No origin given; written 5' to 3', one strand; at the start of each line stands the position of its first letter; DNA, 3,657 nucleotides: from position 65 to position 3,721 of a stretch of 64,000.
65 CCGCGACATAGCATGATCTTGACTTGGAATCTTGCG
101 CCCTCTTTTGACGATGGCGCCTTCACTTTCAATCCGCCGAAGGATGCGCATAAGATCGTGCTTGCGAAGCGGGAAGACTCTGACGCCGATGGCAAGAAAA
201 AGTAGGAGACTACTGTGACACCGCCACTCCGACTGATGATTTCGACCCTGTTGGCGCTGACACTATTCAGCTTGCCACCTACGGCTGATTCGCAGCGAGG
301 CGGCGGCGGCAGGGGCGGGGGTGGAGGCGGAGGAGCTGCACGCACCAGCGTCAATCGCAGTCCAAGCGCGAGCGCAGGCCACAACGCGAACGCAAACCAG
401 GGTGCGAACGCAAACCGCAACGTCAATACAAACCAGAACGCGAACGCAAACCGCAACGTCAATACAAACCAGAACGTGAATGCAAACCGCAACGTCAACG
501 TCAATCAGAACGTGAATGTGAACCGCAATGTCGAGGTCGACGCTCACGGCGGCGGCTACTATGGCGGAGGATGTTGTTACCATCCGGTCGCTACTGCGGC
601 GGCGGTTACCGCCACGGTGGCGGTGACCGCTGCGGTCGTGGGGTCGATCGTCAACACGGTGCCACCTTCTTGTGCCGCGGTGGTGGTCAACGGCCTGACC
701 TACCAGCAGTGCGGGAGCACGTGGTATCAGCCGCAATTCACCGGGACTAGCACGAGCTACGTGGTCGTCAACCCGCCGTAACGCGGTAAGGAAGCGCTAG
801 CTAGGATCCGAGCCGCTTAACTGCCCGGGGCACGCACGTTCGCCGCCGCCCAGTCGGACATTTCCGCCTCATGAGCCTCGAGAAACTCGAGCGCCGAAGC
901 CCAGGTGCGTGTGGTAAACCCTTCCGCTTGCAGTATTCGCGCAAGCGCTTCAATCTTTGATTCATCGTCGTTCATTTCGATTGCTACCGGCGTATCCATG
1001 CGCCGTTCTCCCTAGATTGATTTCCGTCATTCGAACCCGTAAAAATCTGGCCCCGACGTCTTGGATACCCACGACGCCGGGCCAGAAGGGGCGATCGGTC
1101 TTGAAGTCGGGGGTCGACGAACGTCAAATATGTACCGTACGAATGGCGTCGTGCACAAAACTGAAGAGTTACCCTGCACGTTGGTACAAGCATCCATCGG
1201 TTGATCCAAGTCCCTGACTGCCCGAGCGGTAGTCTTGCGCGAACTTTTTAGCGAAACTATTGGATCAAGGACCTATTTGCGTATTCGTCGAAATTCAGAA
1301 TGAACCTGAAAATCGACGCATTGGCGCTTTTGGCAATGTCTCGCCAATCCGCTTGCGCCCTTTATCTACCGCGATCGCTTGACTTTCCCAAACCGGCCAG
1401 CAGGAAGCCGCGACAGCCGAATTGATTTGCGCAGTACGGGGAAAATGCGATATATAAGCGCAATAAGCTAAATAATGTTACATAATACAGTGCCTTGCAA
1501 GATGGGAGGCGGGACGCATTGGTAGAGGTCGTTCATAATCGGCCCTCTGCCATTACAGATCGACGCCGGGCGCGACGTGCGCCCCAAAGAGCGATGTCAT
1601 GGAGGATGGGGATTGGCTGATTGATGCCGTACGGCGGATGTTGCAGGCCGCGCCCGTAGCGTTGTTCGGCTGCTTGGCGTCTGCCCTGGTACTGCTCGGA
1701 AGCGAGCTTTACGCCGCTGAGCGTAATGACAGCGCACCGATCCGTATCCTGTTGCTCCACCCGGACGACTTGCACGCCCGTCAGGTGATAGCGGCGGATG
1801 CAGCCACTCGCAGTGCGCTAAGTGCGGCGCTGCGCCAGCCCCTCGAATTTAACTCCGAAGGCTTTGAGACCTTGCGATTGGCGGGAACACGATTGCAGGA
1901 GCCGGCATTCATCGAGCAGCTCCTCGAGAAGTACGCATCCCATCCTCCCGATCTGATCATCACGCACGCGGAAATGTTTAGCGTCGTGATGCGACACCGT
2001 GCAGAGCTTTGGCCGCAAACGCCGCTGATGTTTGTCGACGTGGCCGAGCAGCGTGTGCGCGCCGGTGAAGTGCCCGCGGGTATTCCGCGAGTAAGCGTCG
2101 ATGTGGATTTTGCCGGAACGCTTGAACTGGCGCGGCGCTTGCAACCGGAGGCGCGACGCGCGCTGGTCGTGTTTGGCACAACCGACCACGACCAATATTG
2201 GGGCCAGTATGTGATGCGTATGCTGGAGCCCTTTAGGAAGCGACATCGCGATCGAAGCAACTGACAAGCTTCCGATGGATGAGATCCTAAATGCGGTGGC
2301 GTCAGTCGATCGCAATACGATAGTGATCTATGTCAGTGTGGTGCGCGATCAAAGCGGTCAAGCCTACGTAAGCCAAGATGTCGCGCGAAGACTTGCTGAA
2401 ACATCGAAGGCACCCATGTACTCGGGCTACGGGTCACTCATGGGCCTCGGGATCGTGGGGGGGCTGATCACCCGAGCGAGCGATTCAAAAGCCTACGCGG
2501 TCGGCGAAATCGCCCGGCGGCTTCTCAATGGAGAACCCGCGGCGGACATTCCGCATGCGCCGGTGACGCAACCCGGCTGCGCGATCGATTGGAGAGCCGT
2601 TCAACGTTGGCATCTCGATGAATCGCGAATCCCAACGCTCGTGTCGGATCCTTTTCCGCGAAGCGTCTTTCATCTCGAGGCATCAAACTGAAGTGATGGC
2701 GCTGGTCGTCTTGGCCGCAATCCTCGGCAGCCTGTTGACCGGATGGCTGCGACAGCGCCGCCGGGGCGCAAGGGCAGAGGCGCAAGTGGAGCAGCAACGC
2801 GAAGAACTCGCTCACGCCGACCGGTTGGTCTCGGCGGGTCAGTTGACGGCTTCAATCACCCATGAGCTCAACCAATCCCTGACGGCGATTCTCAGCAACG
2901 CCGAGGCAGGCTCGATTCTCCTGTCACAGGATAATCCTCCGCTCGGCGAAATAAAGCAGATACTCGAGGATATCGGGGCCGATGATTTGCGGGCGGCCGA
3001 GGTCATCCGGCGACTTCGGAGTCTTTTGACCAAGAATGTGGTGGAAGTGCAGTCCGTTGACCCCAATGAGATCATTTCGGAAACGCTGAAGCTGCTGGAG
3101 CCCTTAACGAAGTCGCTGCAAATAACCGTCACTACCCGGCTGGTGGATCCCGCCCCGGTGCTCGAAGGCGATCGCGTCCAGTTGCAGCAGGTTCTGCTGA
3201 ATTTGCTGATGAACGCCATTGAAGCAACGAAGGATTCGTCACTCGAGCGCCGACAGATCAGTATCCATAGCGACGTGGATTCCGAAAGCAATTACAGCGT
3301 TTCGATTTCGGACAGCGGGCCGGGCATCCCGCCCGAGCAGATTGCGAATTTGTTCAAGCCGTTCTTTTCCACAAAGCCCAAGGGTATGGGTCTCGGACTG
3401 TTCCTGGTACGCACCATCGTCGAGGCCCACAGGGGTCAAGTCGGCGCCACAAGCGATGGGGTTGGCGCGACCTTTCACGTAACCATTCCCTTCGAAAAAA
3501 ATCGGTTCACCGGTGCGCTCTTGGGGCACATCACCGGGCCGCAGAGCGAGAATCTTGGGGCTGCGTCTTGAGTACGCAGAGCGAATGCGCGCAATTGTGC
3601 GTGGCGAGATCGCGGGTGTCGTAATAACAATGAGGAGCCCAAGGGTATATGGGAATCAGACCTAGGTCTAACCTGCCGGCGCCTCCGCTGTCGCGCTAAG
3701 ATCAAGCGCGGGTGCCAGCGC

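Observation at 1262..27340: Recurrent DosR-box-like palindrome GGACC-WW-GGTCC in at least eight promoter regions: a candidate regulon of the local FixJ/NarL-type regulator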

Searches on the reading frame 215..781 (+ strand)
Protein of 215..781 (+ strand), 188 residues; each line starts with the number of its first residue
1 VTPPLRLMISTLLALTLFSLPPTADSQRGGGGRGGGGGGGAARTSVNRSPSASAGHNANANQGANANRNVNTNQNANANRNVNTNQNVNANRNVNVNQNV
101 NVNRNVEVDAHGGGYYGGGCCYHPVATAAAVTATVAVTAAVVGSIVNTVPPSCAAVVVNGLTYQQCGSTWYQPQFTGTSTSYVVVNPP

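Call 6: search_protein_families(library=pfam, proteins=[window:215-781:+], max_evalue=0.01)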
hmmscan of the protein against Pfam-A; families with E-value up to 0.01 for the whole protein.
window:215-781:+ (188 aa): 2 families
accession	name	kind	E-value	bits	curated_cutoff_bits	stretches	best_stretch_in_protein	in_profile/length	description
PF20125.4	DUF6515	-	2.1e-05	24.9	24.9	1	87-186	85-177/179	Family of unknown function (DUF6515)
PF13505.12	OMP_b-brl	-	0.0035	18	28.7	1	11-117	2-110/175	Outer membrane protein beta-barrel domain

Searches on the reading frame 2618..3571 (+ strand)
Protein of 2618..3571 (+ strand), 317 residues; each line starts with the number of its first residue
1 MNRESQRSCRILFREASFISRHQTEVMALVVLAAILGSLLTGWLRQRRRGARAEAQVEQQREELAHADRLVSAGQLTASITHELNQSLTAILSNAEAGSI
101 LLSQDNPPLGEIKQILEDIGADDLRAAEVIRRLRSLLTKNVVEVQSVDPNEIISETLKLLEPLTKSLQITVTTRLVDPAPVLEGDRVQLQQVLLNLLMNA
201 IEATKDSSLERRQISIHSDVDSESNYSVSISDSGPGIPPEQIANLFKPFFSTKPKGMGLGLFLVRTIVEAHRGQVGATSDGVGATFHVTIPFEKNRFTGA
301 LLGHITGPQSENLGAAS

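Call 6: search_protein_families(library=pfam, proteins=[window:2618-3571:+], max_evalue=0.01)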
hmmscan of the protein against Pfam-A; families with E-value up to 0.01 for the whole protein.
window:2618-3571:+ (317 aa): 5 families
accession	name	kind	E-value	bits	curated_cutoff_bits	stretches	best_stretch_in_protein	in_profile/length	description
PF02518.31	HATPase_c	-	3.1e-25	89.2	26.4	1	184-293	1-110/111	Histidine kinase-, DNA gyrase B-, and HSP90-like ATPase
PF13581.12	HATPase_c_2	-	5.1e-06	27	27.4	1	196-271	39-112/127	Histidine kinase-like ATPase domain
PF00512.31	HisKA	-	2e-05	25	26.9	1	74-136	3-60/66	His Kinase A (phospho-acceptor) domain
PF14501.12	HATPase_c_5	-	5.6e-05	23.4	22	1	187-290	4-101/102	GHKL domain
PF13589.12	HATPase_c_3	-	0.0034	17.9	25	1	189-251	3-59/137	Histidine kinase-, DNA gyrase B-, and HSP90-like ATPase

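Call 12: search_protein_families(library=ncbifam, proteins=[window:2618-3571:+], max_evalue=0.001)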
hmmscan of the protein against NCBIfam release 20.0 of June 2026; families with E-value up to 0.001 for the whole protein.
window:2618-3571:+ (317 aa): 80 families (the best 25 are shown)
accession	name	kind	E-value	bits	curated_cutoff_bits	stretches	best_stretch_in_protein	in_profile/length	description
NF041777.1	sens_FixL_Rhizob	equivalog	1.6e-45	155.7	850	1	40-294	229-483/485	sensor protein FixL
NF008468.0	PRK11360.1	equivalog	4.9e-44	150.7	646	1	58-295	381-611/616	two-component system sensor histidine kinase AtoS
NF007688.0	PRK10364.1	equivalog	5.1e-39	134.3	479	1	22-296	194-455/460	two-component system sensor histidine kinase ZraS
NF010411.0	PRK13837.1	equivalog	8.7e-36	123.2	647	1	51-295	428-678/828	two-component system VirA-like sensor kinase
NF040750.1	tetrathio_HK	equivalog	2e-31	109.1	750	1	17-275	278-536/555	tetrathionate respiration histidine kinase TtrS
NF052574.1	HisKinEspCMyxo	equivalog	3e-31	108.4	1200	1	59-294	403-639/785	serine histidine kinase EspC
NF046026.1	HisKinCckACaul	equivalog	4.8e-27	94.4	1000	1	61-295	290-535/678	cell cycle histidine kinase CckA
NF038348.1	T2SS_HK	subfamily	2.9e-25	88.7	450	1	122-291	407-572/574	histidine kinase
TIGR02916.1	PEP_his_kin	equivalog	1.3e-24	86.8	300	1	56-291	458-679/679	XrtA/PEP-CTERM system histidine kinase PrsK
NF052573.1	HisKinEspAMyxo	equivalog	4.2e-24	84.6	1400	1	60-290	371-609/755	serine histidine kinase EspA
NF047794.1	HisKinPtgB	equivalog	4.4e-24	84.7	1000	1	53-276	422-638/656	two-component system sensor histidine kinase PgtB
NF006800.0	PRK09303.1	equivalog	1e-23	83.9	342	1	57-293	137-378/383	histidine kinase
NF046044.1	PnpS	equivalog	1.9e-23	83.1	400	1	78-291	175-390/390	two-component system histidine kinase PnpS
NF008312.0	PRK11100.1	equivalog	2.4e-23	82.7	356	1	75-287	258-469/477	two-component system sensor histidine kinase CreC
TIGR02966.1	phoR_proteo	equivalog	1.3e-22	80.2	334.2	1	77-289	118-332/333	phosphate regulon sensor histidine kinase PhoR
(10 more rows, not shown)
